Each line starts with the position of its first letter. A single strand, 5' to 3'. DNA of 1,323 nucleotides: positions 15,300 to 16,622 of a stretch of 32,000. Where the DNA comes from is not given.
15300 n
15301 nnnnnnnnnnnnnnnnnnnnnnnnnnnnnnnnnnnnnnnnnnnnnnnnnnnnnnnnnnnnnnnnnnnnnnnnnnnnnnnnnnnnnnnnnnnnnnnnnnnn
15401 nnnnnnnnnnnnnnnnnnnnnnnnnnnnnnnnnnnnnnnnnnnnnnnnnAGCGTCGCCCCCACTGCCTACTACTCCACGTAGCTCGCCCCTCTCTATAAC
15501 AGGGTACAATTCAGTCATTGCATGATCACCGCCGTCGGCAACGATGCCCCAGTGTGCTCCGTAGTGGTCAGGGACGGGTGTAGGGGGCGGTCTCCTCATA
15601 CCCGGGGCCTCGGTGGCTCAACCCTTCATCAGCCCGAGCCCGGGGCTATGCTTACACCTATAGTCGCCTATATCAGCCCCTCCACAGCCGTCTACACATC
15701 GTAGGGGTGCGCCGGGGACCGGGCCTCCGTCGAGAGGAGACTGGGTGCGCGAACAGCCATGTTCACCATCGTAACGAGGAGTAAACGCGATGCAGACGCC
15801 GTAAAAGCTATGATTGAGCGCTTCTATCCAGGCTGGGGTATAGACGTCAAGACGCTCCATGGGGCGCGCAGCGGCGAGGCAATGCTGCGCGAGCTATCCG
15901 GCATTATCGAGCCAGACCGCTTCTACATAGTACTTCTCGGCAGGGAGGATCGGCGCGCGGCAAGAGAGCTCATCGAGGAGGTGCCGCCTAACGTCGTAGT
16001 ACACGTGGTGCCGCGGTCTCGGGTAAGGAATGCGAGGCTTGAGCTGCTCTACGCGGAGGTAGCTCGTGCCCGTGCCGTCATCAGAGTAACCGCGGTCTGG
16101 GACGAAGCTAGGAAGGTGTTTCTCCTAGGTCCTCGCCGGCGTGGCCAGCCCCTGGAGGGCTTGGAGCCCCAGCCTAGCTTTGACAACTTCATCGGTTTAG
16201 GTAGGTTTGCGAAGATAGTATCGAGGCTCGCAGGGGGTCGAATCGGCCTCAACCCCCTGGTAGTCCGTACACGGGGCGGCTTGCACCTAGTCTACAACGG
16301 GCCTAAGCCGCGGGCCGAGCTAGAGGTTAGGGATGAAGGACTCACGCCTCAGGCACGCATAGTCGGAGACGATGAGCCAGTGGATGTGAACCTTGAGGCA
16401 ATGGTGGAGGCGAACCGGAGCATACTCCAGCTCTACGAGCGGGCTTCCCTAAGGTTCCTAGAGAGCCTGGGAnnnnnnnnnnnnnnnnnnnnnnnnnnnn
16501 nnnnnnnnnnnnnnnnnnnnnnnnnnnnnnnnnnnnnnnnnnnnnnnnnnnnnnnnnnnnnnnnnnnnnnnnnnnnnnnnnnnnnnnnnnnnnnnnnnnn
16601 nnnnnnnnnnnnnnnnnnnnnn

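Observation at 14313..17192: Head-to-head pair of diverged PAPS-reductase/DndC-like PP-loop paralogs with large unassigned domains and no pathway partners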

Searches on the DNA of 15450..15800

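Call 80: search_rna_families(source=window, start=15450, end=15800, threshold=evalue, max_evalue=10)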
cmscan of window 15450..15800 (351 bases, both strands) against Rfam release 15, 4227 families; matches with E-value up to 10: 1.
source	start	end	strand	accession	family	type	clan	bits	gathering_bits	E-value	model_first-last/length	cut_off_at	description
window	15603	15635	-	RF01151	snoU82P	Gene; snRNA; snoRNA; CD-box;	-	18.9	42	0.011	1-55/55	no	Small nucleolar RNA U82P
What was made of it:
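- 15568..15632 (-): Conserved non-coding element in the spacer, upstream of and co-oriented with protein 1. It is a candidate C/D-box sRNA: CTGATGA, 12 nt, CCGA, loop, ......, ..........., variable stretch, CTGA. The only Rfam hit is a sub-threshold C/D-box family (18.9 bits against a gathering score of 42, E 0.011; call 80).
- On Archaeal box C/D sRNA (for the spacer element): The Rfam C/D-box hit is below threshold (call 80).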

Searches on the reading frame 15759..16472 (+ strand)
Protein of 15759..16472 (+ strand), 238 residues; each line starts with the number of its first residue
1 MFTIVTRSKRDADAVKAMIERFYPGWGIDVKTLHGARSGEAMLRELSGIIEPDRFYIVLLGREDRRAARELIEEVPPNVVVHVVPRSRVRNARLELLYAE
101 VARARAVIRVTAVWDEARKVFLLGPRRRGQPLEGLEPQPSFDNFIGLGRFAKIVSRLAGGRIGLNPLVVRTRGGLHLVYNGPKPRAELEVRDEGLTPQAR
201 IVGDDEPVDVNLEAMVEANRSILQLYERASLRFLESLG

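Call 40: search_solved_structures(query=A3, max_evalue=10)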
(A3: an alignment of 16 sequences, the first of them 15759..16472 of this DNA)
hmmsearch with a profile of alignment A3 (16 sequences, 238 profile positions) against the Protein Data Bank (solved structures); distinct sequences matched with E-value up to 10: 2.
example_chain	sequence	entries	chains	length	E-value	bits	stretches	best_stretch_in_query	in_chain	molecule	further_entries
2xdy_A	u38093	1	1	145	1.3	11.5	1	39-84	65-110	POST-TRANSCRIPTIONAL GENE SILENCING PROTEIN QDE-2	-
8iyk_I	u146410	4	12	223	1.5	11.3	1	20-86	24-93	Tail tip assembly protein I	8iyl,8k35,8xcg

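Call 42: search_protein_families(library=pfam, proteins=[window:15759-16472:+], max_evalue=10)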
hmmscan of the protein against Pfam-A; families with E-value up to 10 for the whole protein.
window:15759-16472:+ (238 aa): 0 families
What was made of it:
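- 15759..16472 (+): Protein 2 N-terminal region (residues 1-238). It comprises an alpha/beta subdomain (1-110), a beta-rich subdomain (111-205) and a linker of helices. It is exclusive to this family. No Pfam or PDB-sequence match (calls 40, 42).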

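Call 47: search_protein_representatives(alignment_id=A3)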
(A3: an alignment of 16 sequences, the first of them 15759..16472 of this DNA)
Query: 16 sequences, 238 profile positions. Proteins with E-value up to 0.001 (for the whole library): 95; up to 1e-10: 83; up to 1e-30: 53. The best 95 are listed.
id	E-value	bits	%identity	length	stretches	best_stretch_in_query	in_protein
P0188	5.8e-88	310.6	-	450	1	1-238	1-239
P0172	1.5e-86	306.0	-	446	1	1-237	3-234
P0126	9.1e-77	273.9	-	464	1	1-236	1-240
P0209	3.0e-76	272.2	-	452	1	1-237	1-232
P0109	4.2e-75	268.5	-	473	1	1-237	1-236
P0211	5.1e-71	255.1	-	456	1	1-237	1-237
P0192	1.1e-70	254.0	-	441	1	1-237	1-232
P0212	1.5e-69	250.3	-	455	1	1-237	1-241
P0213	5.2e-66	238.7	-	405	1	1-237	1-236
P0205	6.7e-65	235.1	-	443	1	1-235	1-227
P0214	9.4e-65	234.6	-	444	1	1-237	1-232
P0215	2.8e-64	233.0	-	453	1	1-236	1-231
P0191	4.6e-64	232.3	-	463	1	1-237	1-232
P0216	7.4e-63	228.4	-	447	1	1-237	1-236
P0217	1.7e-62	227.2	-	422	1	1-237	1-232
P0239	6.6e-40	153.2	-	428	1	1-238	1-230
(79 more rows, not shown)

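Call 68: find_encoding_contigs(protein=P0239, flank=6000, max_places=1)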
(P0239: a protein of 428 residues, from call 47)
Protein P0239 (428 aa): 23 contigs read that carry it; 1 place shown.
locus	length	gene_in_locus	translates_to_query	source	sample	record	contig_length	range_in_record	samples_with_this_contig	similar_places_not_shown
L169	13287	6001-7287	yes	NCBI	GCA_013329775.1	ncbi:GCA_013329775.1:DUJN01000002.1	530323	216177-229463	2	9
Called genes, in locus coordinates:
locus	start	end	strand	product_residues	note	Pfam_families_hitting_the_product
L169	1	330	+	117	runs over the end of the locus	PF00420:Oxidored_q2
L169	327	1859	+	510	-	PF00662:Proton_antipo_N, PF00361:Proton_antipo_M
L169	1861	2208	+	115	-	-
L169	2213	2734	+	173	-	PF01058:Oxidored_q6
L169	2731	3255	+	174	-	PF00329:Complex1_30kDa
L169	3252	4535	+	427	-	PF00374:NiFeSe_Hases, PF00346:Complex1_49kDa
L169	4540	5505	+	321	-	PF00146:NADHdh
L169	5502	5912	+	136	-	PF00037:Fer4 (weak), PF12797:Fer4_2 (weak), PF12837:Fer4_6, PF13237:Fer4_10, PF12838:Fer4_7, PF13187:Fer4_9, PF00037:Fer4, PF13484:Fer4_16 (weak), +3 more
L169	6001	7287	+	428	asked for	PF01507:PAPS_reduct, PF06508:QueC (weak)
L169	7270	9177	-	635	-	PF05362:Lon_C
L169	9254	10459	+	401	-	PF02441:Flavoprotein, PF04127:DFP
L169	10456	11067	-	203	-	PF13187:Fer4_9, PF00037:Fer4 (weak), PF12797:Fer4_2 (faint), PF13237:Fer4_10 (faint), PF12837:Fer4_6 (faint), PF12838:Fer4_7, PF14697:Fer4_21, PF00037:Fer4, +1 more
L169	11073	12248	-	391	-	PF00346:Complex1_49kDa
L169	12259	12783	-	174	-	PF00329:Complex1_30kDa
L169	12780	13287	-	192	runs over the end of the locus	PF01058:Oxidored_q6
